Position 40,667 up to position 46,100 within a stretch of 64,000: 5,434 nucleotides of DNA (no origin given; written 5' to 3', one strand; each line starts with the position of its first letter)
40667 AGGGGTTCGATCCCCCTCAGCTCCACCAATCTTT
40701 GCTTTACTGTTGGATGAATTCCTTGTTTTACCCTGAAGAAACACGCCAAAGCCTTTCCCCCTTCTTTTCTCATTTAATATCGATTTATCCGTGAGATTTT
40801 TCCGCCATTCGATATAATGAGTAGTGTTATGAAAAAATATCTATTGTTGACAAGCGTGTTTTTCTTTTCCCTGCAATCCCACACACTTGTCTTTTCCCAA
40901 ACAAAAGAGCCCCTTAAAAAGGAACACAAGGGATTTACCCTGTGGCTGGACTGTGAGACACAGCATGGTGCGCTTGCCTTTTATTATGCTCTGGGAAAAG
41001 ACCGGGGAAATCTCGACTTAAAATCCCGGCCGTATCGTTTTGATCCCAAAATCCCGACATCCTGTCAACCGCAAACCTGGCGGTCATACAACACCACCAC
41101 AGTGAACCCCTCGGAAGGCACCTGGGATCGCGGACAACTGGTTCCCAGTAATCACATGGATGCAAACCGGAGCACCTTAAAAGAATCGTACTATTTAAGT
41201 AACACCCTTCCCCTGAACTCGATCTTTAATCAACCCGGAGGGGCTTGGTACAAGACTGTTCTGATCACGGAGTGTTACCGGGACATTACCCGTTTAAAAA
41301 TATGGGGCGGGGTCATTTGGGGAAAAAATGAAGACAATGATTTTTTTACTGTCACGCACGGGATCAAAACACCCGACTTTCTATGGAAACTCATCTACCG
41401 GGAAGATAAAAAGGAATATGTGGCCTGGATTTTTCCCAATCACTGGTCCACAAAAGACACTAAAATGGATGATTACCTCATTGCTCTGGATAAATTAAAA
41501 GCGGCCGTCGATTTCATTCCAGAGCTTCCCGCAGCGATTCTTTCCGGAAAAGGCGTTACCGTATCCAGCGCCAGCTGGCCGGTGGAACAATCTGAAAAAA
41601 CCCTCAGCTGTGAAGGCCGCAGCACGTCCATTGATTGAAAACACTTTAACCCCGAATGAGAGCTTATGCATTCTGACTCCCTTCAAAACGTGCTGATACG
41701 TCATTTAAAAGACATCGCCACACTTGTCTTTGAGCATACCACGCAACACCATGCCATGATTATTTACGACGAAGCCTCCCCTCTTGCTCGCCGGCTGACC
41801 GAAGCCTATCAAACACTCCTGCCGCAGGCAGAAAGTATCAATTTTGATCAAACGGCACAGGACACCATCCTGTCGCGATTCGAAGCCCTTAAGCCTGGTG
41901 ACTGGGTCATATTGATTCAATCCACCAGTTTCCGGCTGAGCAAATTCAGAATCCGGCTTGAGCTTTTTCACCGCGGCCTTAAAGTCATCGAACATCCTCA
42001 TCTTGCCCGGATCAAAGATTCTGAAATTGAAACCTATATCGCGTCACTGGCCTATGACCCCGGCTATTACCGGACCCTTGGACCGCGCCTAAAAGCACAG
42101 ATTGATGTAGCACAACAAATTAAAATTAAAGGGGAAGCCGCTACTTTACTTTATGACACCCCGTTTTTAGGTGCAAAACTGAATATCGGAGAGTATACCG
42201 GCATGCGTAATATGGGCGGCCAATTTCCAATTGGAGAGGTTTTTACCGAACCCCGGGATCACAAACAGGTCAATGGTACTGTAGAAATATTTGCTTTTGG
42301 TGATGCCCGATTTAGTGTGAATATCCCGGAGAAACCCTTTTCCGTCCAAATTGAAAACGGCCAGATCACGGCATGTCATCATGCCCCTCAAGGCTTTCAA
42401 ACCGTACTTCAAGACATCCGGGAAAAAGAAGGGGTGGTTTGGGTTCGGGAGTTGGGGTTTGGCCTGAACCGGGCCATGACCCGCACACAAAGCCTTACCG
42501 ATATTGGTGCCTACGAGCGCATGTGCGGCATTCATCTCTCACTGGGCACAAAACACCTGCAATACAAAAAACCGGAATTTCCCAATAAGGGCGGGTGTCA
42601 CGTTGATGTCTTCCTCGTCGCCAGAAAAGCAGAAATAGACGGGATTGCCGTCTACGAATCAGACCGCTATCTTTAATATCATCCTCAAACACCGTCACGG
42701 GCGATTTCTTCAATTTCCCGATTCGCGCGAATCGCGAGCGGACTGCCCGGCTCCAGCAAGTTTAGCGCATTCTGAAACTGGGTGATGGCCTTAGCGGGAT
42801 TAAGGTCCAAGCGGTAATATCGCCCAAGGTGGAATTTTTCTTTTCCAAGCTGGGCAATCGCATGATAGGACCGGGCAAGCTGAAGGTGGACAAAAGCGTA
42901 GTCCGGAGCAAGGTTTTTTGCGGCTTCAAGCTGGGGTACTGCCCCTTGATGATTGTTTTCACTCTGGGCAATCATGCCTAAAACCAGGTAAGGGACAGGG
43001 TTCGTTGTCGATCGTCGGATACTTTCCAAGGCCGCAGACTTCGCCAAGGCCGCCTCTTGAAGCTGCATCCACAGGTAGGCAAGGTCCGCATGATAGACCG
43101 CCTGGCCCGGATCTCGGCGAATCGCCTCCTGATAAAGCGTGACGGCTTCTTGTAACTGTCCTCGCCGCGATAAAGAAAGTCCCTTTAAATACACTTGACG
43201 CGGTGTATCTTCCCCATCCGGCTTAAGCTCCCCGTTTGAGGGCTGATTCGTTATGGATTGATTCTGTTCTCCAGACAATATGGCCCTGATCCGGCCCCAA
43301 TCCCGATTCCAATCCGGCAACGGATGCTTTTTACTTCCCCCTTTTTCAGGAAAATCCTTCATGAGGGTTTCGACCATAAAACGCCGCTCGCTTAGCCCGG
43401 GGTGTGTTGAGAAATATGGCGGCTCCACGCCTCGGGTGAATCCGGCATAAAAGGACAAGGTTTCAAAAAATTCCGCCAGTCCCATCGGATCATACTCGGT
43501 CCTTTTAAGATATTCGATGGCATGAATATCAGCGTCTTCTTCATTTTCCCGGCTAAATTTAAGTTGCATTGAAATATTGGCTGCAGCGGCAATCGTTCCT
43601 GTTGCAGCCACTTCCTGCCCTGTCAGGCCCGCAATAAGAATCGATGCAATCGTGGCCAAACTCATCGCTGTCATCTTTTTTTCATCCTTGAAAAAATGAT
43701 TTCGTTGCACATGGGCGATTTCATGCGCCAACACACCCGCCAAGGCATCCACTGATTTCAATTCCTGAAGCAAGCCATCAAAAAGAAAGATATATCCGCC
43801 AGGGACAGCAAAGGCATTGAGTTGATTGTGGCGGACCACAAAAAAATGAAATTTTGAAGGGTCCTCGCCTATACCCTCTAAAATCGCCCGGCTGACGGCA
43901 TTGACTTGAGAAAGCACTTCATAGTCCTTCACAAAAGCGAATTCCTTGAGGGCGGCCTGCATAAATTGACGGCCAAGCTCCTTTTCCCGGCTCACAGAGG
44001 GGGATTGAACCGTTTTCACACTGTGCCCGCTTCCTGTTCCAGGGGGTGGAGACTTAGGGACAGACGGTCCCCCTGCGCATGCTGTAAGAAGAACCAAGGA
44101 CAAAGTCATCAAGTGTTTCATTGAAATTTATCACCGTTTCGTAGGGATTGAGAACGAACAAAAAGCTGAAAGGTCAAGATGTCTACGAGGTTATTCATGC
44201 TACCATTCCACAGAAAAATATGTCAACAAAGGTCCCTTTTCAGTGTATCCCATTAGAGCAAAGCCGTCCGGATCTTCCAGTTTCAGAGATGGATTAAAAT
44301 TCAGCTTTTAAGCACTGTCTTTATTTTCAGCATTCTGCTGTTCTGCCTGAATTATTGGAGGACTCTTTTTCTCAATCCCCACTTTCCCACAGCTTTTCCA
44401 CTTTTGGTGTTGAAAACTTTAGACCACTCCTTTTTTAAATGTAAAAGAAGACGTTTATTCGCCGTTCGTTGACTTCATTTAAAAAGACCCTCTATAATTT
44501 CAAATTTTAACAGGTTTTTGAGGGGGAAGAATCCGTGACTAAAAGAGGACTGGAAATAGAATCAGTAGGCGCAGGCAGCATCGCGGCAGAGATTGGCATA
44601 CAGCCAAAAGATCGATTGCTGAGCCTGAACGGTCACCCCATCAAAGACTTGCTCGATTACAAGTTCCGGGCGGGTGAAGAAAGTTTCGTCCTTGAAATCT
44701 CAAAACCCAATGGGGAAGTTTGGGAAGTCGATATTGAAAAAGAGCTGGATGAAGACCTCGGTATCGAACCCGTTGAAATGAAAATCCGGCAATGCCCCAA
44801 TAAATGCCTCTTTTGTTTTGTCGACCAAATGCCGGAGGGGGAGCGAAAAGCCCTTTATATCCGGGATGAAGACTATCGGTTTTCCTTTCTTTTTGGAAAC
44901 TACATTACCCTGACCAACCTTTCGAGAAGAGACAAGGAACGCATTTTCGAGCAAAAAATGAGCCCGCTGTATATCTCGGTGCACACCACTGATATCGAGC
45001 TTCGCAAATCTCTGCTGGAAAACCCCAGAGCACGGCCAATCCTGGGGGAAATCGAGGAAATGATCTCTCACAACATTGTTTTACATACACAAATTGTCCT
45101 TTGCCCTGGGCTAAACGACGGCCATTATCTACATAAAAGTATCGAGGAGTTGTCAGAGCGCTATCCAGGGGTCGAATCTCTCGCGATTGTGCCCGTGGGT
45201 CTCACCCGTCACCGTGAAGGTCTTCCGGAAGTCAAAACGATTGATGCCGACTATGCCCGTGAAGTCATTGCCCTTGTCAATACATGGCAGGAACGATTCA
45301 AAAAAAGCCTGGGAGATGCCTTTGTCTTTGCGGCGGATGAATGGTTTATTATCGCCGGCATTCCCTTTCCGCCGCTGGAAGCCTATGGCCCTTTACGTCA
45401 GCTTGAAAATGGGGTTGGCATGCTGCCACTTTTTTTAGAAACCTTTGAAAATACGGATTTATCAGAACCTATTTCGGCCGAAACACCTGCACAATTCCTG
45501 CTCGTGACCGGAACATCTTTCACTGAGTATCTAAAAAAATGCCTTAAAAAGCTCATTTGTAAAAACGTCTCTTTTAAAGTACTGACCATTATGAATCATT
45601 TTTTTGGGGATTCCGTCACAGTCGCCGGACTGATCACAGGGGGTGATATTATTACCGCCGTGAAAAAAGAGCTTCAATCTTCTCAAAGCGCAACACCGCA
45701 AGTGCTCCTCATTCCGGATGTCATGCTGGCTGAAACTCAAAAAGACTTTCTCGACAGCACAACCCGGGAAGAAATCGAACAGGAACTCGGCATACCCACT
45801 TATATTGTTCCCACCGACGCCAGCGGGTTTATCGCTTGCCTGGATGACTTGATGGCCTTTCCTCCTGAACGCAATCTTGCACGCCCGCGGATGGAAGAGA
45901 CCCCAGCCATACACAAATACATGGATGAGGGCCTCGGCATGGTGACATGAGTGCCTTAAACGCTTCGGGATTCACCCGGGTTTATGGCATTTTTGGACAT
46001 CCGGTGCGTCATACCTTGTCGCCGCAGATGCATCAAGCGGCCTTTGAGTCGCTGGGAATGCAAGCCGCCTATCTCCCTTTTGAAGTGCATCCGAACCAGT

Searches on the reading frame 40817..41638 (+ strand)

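Call 60: search_protein_families(library=pfam, proteins=[window:40817-41638:+], max_evalue=0.00001)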
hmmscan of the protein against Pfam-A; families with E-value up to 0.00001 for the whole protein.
window:40817-41638:+ (273 aa): 1 family
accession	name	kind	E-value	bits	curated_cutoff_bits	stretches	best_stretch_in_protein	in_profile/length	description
PF01223.29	Endonuclease_NS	-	4.4e-15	56.4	23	1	37-230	21-211/223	DNA/RNA non-specific endonuclease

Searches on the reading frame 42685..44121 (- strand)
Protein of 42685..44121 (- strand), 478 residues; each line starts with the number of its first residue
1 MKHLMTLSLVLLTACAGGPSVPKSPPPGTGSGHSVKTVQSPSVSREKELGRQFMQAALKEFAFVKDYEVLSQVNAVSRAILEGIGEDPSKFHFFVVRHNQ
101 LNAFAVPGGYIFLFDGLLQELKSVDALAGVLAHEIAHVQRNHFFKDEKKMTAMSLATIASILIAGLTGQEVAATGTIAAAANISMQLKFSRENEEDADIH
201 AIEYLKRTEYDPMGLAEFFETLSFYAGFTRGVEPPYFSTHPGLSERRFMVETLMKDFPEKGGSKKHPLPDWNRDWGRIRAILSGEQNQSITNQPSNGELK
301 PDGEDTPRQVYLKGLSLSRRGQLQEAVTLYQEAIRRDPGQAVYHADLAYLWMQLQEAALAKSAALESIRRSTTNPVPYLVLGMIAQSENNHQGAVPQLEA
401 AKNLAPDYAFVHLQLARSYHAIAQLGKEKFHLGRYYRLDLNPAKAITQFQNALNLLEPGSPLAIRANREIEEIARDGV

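Call 59: search_protein_families(library=pfam, proteins=[window:42685-44121:-], max_evalue=0.00001)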
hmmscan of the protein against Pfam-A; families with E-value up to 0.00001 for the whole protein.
window:42685-44121:- (478 aa): 6 families
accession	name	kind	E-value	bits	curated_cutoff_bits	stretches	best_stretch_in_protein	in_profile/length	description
PF01435.24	Peptidase_M48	-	6.8e-33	114.5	20.3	1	80-246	14-178/186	Peptidase family M48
PF07719.23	TPR_2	-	1.2e-09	37.9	27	0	311-339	5-33/34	Tetratricopeptide repeat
PF13428.12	TPR_14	-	3.9e-08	33.7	23.5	0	311-349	5-43/44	Tetratricopeptide repeat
PF00515.34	TPR_1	-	7.9e-07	29.1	27.8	0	311-338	5-32/34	Tetratricopeptide repeat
PF13414.12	TPR_11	-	2.5e-06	27.5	26.8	0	319-351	6-38/42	TPR repeat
PF13181.12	TPR_8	-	9.7e-06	25.8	25.7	0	311-338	5-32/34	Tetratricopeptide repeat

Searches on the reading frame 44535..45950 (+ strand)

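Call 59: search_protein_families(library=pfam, proteins=[window:44535-45950:+], max_evalue=0.00001)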
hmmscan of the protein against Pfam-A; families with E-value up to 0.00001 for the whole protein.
window:44535-45950:+ (471 aa): 3 families
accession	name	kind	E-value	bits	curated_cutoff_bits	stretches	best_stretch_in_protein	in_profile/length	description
PF04459.17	DUF512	-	2.9e-60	203.4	25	1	219-425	1-200/202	Protein of unknown function (DUF512)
PF19238.5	Radical_SAM_2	-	1.1e-58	197.6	26.7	1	69-216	1-151/151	Radical SAM-like domain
PF17820.7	PDZ_6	-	1e-08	35.2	27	1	8-44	2-38/54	PDZ domain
